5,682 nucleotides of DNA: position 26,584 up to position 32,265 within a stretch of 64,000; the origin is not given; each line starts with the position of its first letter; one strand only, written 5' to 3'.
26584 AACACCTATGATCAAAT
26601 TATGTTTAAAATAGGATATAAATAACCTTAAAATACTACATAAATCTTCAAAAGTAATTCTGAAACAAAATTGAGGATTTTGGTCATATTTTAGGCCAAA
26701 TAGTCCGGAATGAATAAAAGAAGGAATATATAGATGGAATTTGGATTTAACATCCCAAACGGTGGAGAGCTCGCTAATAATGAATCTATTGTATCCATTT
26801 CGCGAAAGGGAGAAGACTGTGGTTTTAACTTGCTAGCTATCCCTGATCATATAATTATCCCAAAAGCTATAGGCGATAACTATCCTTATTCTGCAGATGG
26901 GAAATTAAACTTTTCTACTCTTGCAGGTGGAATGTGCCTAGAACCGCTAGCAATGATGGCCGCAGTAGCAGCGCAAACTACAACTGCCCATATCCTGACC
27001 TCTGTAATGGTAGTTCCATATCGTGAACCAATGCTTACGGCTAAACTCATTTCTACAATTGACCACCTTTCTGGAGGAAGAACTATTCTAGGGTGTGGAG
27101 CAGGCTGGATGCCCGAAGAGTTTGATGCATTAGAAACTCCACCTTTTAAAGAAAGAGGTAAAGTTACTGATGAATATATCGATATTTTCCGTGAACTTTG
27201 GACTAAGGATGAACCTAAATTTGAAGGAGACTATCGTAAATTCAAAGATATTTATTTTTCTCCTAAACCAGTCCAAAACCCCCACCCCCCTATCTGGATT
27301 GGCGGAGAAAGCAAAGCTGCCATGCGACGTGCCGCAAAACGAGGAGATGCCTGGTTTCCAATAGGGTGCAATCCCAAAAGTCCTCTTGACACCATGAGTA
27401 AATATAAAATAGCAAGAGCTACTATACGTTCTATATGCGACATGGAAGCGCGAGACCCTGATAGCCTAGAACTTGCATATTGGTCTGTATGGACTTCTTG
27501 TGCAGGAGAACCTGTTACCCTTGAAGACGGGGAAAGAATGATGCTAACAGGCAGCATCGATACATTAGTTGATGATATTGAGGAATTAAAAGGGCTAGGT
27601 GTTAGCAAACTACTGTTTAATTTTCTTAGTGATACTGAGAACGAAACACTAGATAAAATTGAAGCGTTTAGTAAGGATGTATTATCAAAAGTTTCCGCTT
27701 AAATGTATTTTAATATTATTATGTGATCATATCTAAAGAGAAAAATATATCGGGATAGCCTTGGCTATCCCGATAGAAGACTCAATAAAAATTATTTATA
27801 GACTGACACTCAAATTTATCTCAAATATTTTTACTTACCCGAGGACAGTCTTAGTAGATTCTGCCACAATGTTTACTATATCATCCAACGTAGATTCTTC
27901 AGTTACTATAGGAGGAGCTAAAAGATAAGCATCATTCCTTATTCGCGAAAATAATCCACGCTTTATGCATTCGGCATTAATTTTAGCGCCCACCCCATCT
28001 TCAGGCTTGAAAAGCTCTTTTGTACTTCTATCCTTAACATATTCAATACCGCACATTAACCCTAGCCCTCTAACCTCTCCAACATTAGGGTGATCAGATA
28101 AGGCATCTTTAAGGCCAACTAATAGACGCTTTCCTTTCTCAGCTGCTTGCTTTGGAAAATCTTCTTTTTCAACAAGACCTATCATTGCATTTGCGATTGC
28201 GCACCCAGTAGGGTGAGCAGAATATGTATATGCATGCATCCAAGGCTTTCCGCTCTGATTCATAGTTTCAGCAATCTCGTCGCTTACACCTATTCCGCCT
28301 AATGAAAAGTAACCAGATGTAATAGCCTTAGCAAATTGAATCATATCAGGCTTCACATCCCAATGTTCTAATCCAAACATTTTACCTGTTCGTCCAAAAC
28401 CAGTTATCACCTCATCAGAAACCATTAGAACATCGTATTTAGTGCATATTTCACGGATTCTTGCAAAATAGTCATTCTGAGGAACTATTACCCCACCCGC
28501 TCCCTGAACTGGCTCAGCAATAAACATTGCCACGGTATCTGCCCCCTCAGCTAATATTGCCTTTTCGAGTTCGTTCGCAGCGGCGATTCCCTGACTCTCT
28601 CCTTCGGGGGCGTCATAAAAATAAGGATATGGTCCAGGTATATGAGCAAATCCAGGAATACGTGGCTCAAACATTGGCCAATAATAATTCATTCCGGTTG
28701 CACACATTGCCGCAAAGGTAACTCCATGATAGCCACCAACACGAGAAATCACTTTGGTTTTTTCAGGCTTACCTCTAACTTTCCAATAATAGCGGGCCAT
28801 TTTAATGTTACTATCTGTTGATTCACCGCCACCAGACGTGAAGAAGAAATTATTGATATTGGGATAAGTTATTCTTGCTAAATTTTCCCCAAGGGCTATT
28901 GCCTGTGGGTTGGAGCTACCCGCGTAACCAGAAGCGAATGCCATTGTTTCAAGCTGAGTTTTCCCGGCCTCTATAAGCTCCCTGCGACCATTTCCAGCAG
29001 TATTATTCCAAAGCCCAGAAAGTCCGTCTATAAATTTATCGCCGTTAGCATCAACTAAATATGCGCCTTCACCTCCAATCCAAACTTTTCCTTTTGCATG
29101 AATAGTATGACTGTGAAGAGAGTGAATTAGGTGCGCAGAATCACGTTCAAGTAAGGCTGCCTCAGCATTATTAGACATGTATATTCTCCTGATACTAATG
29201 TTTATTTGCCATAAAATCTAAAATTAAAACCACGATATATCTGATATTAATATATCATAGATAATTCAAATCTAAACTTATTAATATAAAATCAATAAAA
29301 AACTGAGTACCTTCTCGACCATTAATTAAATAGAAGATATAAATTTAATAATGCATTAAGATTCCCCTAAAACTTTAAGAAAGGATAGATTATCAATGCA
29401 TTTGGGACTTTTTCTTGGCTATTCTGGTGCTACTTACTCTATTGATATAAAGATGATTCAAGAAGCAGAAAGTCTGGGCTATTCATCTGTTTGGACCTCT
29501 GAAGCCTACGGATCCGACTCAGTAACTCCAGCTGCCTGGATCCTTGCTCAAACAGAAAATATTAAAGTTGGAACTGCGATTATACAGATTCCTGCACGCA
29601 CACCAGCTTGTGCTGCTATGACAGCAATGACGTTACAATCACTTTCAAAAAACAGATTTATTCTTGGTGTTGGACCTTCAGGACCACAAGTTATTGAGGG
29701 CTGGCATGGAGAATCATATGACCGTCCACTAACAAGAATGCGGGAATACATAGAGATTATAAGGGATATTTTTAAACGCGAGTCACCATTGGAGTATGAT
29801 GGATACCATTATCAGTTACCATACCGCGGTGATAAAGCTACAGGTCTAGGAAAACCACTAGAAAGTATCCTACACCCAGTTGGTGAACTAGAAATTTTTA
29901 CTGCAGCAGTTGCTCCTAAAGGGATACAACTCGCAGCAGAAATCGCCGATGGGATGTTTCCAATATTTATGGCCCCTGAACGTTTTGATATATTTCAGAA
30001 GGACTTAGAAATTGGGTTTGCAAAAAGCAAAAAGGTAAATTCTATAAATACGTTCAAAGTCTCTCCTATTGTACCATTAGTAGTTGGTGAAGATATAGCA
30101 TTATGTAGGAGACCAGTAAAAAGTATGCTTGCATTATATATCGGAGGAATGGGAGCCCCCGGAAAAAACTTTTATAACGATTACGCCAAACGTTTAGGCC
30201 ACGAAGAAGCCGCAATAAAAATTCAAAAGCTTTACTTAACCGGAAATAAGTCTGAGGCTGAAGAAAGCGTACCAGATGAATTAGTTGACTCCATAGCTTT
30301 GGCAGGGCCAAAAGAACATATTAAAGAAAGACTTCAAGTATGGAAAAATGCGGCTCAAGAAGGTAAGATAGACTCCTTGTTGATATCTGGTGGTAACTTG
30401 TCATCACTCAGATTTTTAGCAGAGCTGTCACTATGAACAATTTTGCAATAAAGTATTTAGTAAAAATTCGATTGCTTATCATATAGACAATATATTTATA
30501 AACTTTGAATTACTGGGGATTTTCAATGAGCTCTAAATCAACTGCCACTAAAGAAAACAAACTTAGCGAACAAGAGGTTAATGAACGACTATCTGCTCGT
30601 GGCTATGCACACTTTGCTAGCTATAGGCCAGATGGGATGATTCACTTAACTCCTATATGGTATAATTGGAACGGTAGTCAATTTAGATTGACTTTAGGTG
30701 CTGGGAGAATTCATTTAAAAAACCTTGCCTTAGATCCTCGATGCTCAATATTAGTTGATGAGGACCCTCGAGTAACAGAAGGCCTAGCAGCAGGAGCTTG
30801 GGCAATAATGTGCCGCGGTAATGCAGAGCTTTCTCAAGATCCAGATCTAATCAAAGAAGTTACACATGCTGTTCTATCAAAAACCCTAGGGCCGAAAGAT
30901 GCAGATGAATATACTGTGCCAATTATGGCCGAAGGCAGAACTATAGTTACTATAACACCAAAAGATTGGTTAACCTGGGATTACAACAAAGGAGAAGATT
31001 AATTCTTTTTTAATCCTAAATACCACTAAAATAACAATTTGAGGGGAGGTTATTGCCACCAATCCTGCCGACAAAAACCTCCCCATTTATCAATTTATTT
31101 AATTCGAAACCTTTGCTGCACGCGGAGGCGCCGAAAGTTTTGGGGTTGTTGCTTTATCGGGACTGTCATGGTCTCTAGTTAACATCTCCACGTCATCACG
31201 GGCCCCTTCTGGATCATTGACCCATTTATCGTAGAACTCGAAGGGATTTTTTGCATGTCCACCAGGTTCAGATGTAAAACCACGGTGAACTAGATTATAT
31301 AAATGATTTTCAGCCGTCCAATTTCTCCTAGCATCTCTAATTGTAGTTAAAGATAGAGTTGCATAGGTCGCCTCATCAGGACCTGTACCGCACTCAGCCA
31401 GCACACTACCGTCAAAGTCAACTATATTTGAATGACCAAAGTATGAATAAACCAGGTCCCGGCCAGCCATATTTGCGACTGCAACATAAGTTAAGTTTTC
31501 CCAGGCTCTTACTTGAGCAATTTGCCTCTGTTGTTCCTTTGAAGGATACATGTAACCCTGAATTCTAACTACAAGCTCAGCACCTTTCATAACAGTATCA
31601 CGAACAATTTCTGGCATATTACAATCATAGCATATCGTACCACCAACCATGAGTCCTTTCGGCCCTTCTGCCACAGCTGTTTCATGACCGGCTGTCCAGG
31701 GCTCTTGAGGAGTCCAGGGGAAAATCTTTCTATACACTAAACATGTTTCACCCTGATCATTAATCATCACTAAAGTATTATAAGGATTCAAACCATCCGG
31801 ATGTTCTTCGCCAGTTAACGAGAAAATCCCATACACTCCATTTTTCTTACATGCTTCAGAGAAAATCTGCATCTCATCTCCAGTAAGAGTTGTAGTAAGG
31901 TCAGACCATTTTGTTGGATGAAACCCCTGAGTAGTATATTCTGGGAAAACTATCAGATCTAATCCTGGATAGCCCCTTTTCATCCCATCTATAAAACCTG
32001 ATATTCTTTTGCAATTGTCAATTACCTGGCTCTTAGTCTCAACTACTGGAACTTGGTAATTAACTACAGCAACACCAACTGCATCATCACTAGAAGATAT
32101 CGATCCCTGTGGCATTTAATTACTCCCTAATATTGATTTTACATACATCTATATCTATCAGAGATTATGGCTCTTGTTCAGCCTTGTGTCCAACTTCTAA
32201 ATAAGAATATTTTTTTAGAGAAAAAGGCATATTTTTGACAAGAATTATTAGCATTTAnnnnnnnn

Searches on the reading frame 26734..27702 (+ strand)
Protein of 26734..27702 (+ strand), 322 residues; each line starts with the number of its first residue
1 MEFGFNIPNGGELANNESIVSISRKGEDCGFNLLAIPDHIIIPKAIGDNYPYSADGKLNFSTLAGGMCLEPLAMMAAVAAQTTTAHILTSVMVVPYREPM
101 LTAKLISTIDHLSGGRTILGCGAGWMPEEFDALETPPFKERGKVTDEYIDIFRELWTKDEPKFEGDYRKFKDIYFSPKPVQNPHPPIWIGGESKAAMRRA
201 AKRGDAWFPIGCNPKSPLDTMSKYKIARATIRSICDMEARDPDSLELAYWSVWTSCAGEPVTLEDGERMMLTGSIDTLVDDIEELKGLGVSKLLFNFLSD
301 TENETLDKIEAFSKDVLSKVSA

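Call 3: search_protein_families(library=ncbifam, proteins=[window:26734-27702:+])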
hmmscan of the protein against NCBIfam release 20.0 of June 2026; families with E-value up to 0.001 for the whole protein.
window:26734-27702:+ (322 aa): 29 families (the best 25 are shown)
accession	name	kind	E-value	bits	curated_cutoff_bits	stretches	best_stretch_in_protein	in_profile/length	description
TIGR03619.1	F420_Rv2161c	subfamily_domain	1.4e-68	231.2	166.9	1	22-296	3-246/247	TIGR03619 family F420-dependent LLM class oxidoreductase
TIGR03560.1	F420_Rv1855c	subfamily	3.7e-36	125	231.4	1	64-246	45-223/227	TIGR03560 family F420-dependent LLM class oxidoreductase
TIGR04021.1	LLM_DMSO2_sfnG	equivalog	3.3e-33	115.5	382.95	1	69-214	61-207/350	dimethylsulfone monooxygenase SfnG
TIGR03621.1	F420_MSMEG_2516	subfamily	6.5e-30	104.3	213.15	1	70-205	41-171/295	TIGR03621 family F420-dependent LLM class oxidoreductase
TIGR03571.1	lucif_BA3436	subfamily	7.8e-25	87.8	303.9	1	66-317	64-301/304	TIGR03571 family LLM class oxidoreductase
TIGR03565.1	alk_sulf_monoox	equivalog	4.9e-21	75.1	518.2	1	65-219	49-203/346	FMNH2-dependent alkanesulfonate monooxygenase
TIGR03854.1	F420_MSMEG_3544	hypoth_equivalog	1.8e-20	73.5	295.6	1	57-224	29-194/290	TIGR03854 family LLM class F420-dependent oxidoreductase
NF001939.1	PRK00719.1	subfamily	8.3e-20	70.9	510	1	65-221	49-205/373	alkanesulfonate monooxygenase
TIGR04020.1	seco_metab_LLM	subfamily_domain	1.1e-18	67.5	244.45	1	65-204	47-185/341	MupA/Atu3671 family FMN-dependent luciferase-like monooxygenase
TIGR03612.1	RutA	equivalog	1.8e-17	63.8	498.3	1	67-219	63-216/355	pyrimidine utilization protein A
TIGR03856.1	F420_MSMEG_2906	subfamily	3.8e-16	59.4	243.7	1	65-248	47-207/249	LLM class F420-dependent oxidoreductase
TIGR03555.1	F420_mer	equivalog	6.1e-15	55.4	348.7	1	73-216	42-182/325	5,10-methylenetetrahydromethanopterin reductase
TIGR03559.1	F420_Rv3520c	subfamily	6.3e-15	55.1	335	1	70-215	39-194/325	LLM class F420-dependent oxidoreductase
NF002619.0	PRK02271.1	equivalog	1.3e-14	54.3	276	1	71-247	42-207/329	5,10-methylenetetrahydromethanopterin reductase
TIGR03557.1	F420_G6P_family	subfamily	9.9e-13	47.9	210.4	1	73-212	51-190/316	TIGR03557 family F420-dependent LLM class oxidoreductase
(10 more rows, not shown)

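Call 4: search_protein_families(library=pfam, proteins=[window:26734-27702:+])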
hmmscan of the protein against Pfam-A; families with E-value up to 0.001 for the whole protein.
window:26734-27702:+ (322 aa): 1 family
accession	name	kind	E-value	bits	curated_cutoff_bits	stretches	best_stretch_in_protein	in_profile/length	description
PF00296.26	Bac_luciferase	-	4e-45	155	27.9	1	15-216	21-197/314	Luciferase-like monooxygenase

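Call 70: search_solved_structures(query=window:26734-27702:+, max_evalue=1e-10)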
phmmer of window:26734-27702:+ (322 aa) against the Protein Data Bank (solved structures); distinct sequences matched with E-value up to 1e-10: 12.
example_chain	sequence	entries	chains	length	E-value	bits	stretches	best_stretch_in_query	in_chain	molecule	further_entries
7bip_A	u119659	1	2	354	5.4e-19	71.7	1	65-228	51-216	Luciferase-like monooxygenase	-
8t0u_A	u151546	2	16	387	9e-19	70.9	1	69-212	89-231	FMNH(2)-dependent dimethylsulfone monooxygenase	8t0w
3rao_A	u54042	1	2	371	7.8e-17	64.6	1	58-210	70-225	Putative Luciferase-like Monooxygenase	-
7jv3_A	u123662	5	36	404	2.9e-14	56.1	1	68-219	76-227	Alkanesulfonate monooxygenase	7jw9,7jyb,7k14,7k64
8cbb_A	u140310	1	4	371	7.4e-14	54.8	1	65-205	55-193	Alkanal monooxygenase alpha chain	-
6sgg_AAA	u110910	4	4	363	2.5e-13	53.1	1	69-218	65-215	Pyrimidine monooxygenase RutA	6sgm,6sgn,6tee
6sgl_AAA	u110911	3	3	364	2.5e-13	53.1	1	69-218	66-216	Pyrimidine monooxygenase RutA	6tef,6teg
5wan_A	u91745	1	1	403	3.1e-13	52.7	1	69-218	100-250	Pyrimidine monooxygenase RutA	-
5lxe_A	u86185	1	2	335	8e-12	48.1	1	65-208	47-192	F420-dependent glucose-6-phosphate dehydrogenase 1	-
8qpl_A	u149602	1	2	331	3.9e-11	45.9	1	76-216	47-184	5,10-methylenetetrahydromethanopterin reductase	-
8qq8_A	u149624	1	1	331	3.9e-11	45.9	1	76-216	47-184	5,10-methylenetetrahydromethanopterin reductase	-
8qpm_A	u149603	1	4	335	4e-11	45.8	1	76-216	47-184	5,10-methylenetetrahydromethanopterin reductase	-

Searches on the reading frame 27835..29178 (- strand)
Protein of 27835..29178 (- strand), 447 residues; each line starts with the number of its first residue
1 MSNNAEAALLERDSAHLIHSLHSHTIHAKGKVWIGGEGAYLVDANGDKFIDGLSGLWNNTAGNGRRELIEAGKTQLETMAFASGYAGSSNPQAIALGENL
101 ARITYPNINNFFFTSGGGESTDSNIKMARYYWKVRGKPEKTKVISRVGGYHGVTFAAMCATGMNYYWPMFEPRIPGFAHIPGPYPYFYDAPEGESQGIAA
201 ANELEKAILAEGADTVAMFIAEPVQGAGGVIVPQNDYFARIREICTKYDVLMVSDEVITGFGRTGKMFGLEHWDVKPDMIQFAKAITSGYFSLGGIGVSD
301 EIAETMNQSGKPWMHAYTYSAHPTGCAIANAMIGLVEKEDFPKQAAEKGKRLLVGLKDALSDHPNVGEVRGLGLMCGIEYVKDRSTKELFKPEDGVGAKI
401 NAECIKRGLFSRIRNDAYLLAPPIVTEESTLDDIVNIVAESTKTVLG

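Call 3: search_protein_families(library=ncbifam, proteins=[window:27835-29178:-])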
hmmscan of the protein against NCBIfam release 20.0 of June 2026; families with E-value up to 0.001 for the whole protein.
window:27835-29178:- (447 aa): 69 families (the best 25 are shown)
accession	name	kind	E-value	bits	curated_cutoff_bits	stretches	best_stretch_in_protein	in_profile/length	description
NF005682.0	PRK07480.1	subfamily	2.4e-133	445.2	510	1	4-441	8-448/459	aminotransferase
NF005683.0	PRK07481.1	subfamily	2.5e-123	412.4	575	1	9-443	6-448/453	hypothetical protein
NF005447.0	PRK07036.1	equivalog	4.7e-118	394.8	618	1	2-443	6-453/468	aminotransferase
NF005102.0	PRK06541.1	equivalog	6.6e-117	390.8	574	1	6-440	9-451/460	aspartate aminotransferase family protein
NF004767.0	PRK06105.1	subfamily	1.3e-116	389.9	517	1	8-443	7-448/460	aminotransferase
NF005684.0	PRK07482.1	subfamily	1.3e-112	376.7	687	1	6-446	5-456/464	hypothetical protein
NF005812.0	PRK07678.1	subfamily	4.2e-104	348.7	488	1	3-444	4-449/451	aminotransferase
NF004625.0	PRK05965.1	subfamily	1.5e-100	337.1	729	1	6-445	3-448/460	hypothetical protein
NF005375.0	PRK06917.1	equivalog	5.8e-98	328.5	535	1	35-445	20-439/448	aspartate aminotransferase family protein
NF009068.0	PRK12403.1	equivalog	5e-96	322.3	817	1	12-438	17-446/460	aspartate aminotransferase family protein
NF005685.0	PRK07483.1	equivalog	5.5e-94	315.5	485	1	24-445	7-438/444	aspartate aminotransferase family protein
NF052567.1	OmAmTferAptACaul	equivalog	6.7e-94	315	500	1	28-444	17-430/431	omega-aminotransferase AptA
TIGR00508.1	bioA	equivalog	5.1e-93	311.9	405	1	35-441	19-417/419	adenosylmethionine--8-amino-7-oxononanoate transaminase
NF004718.0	PRK06062.1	subfamily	1.4e-89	300.7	472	1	5-442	15-446/454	hypothetical protein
NF004426.0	PRK05769.1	equivalog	1.7e-78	264.4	552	1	7-444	18-439/441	acetyl ornithine aminotransferase family protein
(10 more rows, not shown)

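Call 4: search_protein_families(library=pfam, proteins=[window:27835-29178:-])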
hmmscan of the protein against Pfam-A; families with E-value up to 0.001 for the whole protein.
window:27835-29178:- (447 aa): 1 family
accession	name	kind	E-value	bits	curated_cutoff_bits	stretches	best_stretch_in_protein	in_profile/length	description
PF00202.27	Aminotran_3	-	2.2e-88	297.1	30.5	1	36-438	16-399/403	Aminotransferase class-III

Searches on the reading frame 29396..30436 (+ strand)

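Call 26: search_protein_families(library=ncbifam, proteins=[window:29396-30436:+], max_evalue=0.00001)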
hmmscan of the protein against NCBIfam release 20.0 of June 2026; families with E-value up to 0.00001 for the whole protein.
window:29396-30436:+ (346 aa): 19 families
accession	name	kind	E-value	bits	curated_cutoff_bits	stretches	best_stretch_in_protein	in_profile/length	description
TIGR03559.1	F420_Rv3520c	subfamily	7e-116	386.8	335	1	3-320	2-318/325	LLM class F420-dependent oxidoreductase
TIGR04024.1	F420_NP1902A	hypoth_equivalog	1.7e-59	201.3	345.4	1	19-318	19-301/330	TIGR04024 family LLM class F420-dependent oxidoreductase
TIGR03841.1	F420_Rv3093c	subfamily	1e-34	120.3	213.65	1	18-319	13-287/298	LLM class F420-dependent oxidoreductase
TIGR03564.1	F420_MSMEG_4879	subfamily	9.4e-31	107.4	234.25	1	19-196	3-168/265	TIGR03564 family F420-dependent LLM class oxidoreductase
TIGR03617.1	F420_MSMEG_2256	subfamily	9.2e-28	97.1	278.15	1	22-314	2-286/318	TIGR03617 family F420-dependent LLM class oxidoreductase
NF002619.0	PRK02271.1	equivalog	3.2e-23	82.5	276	1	19-319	18-298/329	5,10-methylenetetrahydromethanopterin reductase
TIGR03620.1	F420_MSMEG_4141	subfamily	5.4e-23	81.7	219.8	1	19-123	22-120/280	TIGR03620 family F420-dependent LLM class oxidoreductase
TIGR03555.1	F420_mer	equivalog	6.9e-22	78.2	348.7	1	19-314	16-292/325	5,10-methylenetetrahydromethanopterin reductase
TIGR03857.1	F420_MSMEG_2249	hypoth_equivalog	1.1e-15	57.8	218.4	1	18-195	17-183/329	TIGR03857 family LLM class F420-dependent oxidoreductase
TIGR03842.1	F420_CPS_4043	hypoth_equivalog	2.3e-13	50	295.45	1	18-315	16-296/329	TIGR03842 family LLM class F420-dependent oxidoreductase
TIGR03619.1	F420_Rv2161c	subfamily_domain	2.3e-12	47.1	166.9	1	49-193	53-187/247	TIGR03619 family F420-dependent LLM class oxidoreductase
TIGR03571.1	lucif_BA3436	subfamily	4.5e-11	42.6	303.9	1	17-131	33-158/304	TIGR03571 family LLM class oxidoreductase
TIGR03560.1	F420_Rv1855c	subfamily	1.8e-10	41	231.4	1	17-142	15-154/227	TIGR03560 family F420-dependent LLM class oxidoreductase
TIGR03557.1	F420_G6P_family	subfamily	1.5e-09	37.4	210.4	1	19-203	17-201/316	TIGR03557 family F420-dependent LLM class oxidoreductase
TIGR03621.1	F420_MSMEG_2516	subfamily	1.2e-08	34.5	213.15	1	20-185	19-171/295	TIGR03621 family F420-dependent LLM class oxidoreductase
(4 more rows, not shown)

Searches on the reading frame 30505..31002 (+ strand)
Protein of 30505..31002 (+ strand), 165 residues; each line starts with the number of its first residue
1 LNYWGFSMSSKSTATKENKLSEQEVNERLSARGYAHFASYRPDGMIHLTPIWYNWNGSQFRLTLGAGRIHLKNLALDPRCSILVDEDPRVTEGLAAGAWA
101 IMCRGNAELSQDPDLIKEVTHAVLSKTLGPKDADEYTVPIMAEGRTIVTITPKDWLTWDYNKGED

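Call 26: search_protein_families(library=ncbifam, proteins=[window:30505-31002:+], max_evalue=0.00001)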
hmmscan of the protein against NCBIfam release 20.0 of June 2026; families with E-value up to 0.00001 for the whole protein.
window:30505-31002:+ (165 aa): 2 families
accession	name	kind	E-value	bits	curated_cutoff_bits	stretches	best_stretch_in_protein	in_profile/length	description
TIGR03618.1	Rv1155_F420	subfamily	1.4e-18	67.3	79.05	1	29-156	5-126/127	TIGR03618 family F420-dependent PPOX class oxidoreductase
TIGR03667.1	Rv3369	hypoth_equivalog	2.2e-06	27.6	125.3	1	22-116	4-98/130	TIGR03667 family PPOX class F420-dependent oxidoreductase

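Call 71: search_solved_structures(query=window:30505-31002:+, max_evalue=0.001)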
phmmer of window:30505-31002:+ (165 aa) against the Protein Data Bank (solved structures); distinct sequences matched with E-value up to 0.001: 4.
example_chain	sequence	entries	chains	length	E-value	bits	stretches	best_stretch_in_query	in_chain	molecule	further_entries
1rfe_A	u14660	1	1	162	2.1e-07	34.2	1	20-162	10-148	hypothetical protein Rv2991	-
3f7e_A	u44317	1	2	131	4.5e-05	26.6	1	31-86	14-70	Pyridoxamine 5'-phosphate oxidase-related, FMN-binding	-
1w9a_A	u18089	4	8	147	0.00048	23.2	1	30-150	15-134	PUTATIVE PYRIDOXINE/PYRIDOXAMINE 5'-PHOSPHATE OXIDASE | hypothetical protein Rv1155 | PYRIDOXINE 5'-PHOSPHATE OXIDASE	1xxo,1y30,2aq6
4qvb_A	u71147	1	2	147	0.00049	23.2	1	30-150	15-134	Rv1155 protein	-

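Call 72: search_protein_families(library=pfam, proteins=[window:30505-31002:+], max_evalue=0.001)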
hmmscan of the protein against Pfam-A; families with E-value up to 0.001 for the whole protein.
window:30505-31002:+ (165 aa): 2 families
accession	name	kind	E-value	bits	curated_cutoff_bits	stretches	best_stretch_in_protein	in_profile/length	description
PF01243.27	PNPOx_N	-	1.1e-11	45.6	28.1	1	22-158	2-119/120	Pyridoxamine 5'-phosphate oxidase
PF12900.13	Pyridox_ox_2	-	0.00011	22.6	27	1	22-132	2-111/140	Pyridoxamine 5'-phosphate oxidase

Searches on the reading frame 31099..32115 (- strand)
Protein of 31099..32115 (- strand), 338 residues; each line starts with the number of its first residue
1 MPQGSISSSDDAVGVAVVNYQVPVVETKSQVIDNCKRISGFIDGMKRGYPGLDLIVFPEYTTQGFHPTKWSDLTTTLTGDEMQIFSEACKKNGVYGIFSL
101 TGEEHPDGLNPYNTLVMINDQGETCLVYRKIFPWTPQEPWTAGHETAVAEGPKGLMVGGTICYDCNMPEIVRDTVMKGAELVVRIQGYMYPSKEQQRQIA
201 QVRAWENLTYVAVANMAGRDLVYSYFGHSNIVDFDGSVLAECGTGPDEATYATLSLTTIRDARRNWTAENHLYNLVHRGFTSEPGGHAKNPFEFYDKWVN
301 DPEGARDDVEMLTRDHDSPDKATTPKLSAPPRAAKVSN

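Call 26: search_protein_families(library=ncbifam, proteins=[window:31099-32115:-], max_evalue=0.00001)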
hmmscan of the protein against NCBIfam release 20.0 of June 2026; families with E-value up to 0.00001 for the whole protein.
window:31099-32115:- (338 aa): 9 families
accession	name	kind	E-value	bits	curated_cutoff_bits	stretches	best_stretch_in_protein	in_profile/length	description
NF009802.0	PRK13286.1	equivalog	4e-132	440.3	427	1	1-323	1-333/345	aliphatic amidase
NF009803.0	PRK13287.1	equivalog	1.4e-86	290.3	406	1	3-296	4-299/333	formamidase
NF033621.1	de_GSH_amidase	exception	1.8e-12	47.1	355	1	51-265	31-246/260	deaminated glutathione amidase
TIGR03381.1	agmatine_aguB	equivalog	5.8e-12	45.5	410.25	1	107-267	90-266/279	N-carbamoylputrescine amidase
TIGR00546.1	lnt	equivalog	1.2e-11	44.5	132.9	1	13-227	160-393/395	apolipoprotein N-acyltransferase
NF007757.0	PRK10438.1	equivalog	7.4e-11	41.8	249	1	47-268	30-246/256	amidohydrolase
NF040852.1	nitrile_Arch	equivalog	1.7e-10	40.5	500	1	51-265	33-246/262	nitrilase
NF010588.0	PRK13981.1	equivalog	2.5e-08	32.8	479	1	31-253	19-243/546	NAD+ synthase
NF043013.1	DeGluthAmidYersProt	equivalog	5.7e-06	25.7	500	1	140-242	136-239/278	deaminated glutathione amidase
